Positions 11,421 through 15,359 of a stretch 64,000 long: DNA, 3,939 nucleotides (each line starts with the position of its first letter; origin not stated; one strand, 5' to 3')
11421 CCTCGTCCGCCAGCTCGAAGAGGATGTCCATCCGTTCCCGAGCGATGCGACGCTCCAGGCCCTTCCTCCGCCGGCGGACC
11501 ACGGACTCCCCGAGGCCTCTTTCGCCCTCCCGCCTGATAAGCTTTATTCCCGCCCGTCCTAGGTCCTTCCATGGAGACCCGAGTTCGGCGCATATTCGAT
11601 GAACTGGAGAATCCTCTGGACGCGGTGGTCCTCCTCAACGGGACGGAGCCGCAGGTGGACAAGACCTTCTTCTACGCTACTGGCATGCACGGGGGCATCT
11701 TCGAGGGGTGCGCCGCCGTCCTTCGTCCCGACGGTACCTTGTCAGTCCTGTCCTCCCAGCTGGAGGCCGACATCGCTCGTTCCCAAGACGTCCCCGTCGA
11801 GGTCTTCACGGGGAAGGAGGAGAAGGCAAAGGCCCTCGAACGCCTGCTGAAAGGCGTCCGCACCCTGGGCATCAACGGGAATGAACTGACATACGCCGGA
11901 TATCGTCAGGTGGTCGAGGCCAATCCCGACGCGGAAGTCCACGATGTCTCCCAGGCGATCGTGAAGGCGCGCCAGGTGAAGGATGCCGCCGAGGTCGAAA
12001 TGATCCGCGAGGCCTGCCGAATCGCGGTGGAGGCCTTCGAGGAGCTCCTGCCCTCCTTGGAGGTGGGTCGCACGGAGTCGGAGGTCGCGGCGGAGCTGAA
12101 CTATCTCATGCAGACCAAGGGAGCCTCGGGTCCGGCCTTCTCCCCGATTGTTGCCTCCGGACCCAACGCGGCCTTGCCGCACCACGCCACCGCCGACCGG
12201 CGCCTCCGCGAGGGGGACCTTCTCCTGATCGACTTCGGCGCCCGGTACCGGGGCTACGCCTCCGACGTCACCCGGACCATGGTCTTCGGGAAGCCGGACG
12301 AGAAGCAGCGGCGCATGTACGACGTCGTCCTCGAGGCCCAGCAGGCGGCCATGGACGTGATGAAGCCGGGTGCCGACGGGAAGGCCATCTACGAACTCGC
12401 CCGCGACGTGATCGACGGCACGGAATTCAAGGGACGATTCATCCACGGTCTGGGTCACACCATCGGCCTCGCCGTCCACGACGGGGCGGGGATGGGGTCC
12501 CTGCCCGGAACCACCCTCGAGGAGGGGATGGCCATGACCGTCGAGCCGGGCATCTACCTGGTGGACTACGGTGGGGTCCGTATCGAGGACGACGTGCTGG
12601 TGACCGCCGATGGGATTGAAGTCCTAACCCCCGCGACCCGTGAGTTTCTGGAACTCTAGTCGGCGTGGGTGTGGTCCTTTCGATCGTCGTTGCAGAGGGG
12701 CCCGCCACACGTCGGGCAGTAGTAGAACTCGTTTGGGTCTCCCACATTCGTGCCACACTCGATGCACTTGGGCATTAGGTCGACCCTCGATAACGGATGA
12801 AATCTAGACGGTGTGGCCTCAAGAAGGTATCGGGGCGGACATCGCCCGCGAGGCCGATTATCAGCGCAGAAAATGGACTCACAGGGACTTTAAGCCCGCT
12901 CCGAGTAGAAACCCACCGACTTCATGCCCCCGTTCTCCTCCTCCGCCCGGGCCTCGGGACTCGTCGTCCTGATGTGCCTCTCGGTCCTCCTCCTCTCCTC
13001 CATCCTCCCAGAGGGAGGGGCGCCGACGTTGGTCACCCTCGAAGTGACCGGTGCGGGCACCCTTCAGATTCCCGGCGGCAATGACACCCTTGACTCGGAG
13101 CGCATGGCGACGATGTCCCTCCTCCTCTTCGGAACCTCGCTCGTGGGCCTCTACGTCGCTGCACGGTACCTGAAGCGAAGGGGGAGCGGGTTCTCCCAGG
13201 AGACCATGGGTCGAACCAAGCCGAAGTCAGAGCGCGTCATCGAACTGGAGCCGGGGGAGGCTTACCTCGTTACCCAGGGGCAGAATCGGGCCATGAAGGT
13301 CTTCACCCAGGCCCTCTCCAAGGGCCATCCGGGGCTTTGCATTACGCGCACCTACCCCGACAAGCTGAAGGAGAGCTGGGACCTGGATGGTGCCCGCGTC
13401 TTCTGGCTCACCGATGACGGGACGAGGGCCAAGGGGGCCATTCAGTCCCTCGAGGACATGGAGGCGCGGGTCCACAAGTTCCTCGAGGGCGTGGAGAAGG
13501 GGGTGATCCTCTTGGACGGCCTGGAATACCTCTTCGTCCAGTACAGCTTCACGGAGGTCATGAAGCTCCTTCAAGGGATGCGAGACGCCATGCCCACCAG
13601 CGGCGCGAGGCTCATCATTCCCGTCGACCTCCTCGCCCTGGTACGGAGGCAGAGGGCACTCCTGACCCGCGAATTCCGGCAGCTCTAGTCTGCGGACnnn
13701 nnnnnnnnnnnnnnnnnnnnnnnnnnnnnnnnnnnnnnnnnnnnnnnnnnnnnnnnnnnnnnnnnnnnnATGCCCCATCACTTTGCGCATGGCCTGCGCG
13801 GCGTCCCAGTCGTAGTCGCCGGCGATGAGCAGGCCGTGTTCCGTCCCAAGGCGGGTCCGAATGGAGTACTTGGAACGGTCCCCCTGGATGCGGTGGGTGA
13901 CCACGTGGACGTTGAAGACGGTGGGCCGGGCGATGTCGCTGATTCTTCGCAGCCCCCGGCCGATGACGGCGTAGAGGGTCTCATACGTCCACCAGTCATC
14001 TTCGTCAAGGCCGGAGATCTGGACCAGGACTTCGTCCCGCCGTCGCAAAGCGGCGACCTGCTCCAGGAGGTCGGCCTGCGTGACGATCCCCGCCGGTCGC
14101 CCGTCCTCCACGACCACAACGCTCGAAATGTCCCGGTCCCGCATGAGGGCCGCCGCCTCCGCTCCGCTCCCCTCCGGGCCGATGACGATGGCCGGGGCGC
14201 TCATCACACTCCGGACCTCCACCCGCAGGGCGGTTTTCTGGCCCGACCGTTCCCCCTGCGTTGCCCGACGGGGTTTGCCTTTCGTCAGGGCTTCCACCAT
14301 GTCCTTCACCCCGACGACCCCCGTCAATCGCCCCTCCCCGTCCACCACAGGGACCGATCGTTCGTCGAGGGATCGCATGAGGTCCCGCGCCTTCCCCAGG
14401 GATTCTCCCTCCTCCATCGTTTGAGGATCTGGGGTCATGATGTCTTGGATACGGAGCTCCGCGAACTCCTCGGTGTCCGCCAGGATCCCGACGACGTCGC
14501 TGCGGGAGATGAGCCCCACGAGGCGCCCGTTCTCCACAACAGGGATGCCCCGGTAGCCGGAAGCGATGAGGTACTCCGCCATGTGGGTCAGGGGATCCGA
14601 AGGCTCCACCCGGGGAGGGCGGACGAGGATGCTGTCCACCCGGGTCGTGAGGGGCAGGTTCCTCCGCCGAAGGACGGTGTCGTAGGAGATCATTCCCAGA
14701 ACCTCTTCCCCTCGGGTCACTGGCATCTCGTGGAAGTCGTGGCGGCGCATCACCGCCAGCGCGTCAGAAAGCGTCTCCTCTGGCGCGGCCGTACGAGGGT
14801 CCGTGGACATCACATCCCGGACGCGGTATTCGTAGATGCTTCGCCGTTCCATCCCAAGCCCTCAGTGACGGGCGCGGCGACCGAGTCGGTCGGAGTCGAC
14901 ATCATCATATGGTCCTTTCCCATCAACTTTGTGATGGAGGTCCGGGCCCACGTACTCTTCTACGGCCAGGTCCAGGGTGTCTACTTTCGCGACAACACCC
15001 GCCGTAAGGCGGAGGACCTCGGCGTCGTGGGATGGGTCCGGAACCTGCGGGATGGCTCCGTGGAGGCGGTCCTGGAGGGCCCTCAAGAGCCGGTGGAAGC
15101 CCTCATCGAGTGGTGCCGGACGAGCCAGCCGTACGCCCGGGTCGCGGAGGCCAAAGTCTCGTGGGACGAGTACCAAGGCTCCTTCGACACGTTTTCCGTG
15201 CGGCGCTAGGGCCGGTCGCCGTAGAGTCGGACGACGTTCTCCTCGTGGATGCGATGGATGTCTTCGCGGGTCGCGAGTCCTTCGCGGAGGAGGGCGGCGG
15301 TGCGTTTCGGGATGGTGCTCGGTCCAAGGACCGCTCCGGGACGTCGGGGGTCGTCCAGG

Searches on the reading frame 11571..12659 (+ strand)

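Call 53: search_protein_families(library=pfam, proteins=[window:11571-12659:+], max_evalue=0.00001)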
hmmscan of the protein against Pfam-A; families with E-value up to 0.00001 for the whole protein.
window:11571-12659:+ (362 aa): 2 families
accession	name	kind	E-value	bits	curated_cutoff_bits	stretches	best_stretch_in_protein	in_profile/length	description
PF00557.29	Peptidase_M24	-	2e-72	243.8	23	1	143-346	1-208/208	Metallopeptidase family M24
PF01321.24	Creatinase_N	-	4.3e-10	40.6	22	1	5-136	5-128/128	Creatinase/Prolidase N-terminal domain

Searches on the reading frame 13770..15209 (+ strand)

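Call 53: search_protein_families(library=pfam, proteins=[window:13770-15209:+], max_evalue=0.00001)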
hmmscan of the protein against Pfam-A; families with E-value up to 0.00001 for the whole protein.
window:13770-15209:+ (479 aa): 1 family
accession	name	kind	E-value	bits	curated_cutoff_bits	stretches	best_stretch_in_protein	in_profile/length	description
PF00708.24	Acylphosphatase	-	2.3e-25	89.1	22.5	1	394-476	2-84/85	Acylphosphatase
